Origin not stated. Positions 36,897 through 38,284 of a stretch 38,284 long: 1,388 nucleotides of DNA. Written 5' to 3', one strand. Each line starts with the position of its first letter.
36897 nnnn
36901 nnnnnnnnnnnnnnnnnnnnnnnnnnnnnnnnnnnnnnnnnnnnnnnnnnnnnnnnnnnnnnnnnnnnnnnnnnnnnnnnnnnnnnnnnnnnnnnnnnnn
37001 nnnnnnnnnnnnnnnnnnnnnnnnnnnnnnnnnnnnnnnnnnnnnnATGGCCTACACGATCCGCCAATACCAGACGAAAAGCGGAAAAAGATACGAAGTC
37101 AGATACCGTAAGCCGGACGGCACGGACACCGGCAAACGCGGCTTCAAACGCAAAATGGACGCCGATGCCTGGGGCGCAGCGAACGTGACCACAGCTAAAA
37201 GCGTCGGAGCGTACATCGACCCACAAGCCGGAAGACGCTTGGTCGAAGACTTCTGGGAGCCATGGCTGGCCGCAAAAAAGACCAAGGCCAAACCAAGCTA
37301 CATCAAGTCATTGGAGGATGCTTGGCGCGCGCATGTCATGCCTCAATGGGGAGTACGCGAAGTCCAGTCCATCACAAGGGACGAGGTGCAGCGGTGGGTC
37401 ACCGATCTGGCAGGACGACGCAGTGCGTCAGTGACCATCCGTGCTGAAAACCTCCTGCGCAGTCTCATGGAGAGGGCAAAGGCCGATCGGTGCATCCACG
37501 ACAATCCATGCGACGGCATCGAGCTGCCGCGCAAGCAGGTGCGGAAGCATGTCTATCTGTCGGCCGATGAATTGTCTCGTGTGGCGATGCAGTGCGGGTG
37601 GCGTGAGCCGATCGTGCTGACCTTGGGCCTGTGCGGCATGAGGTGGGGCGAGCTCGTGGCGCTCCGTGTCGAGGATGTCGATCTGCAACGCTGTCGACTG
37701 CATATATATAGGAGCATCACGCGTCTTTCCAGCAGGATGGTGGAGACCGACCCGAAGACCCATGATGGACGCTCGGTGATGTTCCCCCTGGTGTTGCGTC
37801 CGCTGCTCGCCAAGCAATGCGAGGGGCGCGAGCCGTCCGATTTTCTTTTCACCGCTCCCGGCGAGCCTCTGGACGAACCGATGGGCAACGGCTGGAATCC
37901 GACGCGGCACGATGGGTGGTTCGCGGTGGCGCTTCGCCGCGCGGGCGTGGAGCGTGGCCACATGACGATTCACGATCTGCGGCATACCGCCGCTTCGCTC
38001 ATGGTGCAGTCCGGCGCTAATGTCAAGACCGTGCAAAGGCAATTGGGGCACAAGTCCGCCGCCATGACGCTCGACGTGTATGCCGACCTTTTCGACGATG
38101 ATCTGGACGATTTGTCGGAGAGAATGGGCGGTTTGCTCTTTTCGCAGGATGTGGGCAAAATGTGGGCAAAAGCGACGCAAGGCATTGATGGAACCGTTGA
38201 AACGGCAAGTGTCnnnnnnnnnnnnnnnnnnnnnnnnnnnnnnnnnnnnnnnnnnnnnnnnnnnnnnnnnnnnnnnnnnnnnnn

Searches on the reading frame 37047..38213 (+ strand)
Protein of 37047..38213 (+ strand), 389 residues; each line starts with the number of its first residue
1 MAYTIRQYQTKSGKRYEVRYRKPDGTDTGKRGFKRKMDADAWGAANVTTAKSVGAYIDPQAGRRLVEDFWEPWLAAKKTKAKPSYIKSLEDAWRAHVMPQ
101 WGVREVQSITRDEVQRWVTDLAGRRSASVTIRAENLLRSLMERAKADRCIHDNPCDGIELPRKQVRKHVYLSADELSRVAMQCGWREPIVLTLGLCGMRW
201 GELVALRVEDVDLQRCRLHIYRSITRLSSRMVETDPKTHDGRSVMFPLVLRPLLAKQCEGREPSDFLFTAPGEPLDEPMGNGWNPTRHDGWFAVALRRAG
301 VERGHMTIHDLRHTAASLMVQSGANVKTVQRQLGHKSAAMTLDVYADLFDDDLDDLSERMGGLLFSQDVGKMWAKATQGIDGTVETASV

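Call 57: search_protein_families(library=pfam, proteins=[window:37047-38213:+], max_evalue=0.001)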
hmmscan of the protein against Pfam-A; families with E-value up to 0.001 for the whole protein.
window:37047-38213:+ (389 aa): 3 families
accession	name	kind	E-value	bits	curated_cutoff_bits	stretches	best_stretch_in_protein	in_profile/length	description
PF00589.27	Phage_integrase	-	2.4e-20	73.5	27.1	1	194-349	32-169/172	Phage integrase family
PF14659.12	Phage_int_SAM_3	-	3.3e-08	34.1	22.6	1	66-121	2-57/58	Phage integrase, N-terminal SAM-like domain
PF22022.2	Phage_int_M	-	1.2e-05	25.9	27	1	70-156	5-91/96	Phage integrase central domain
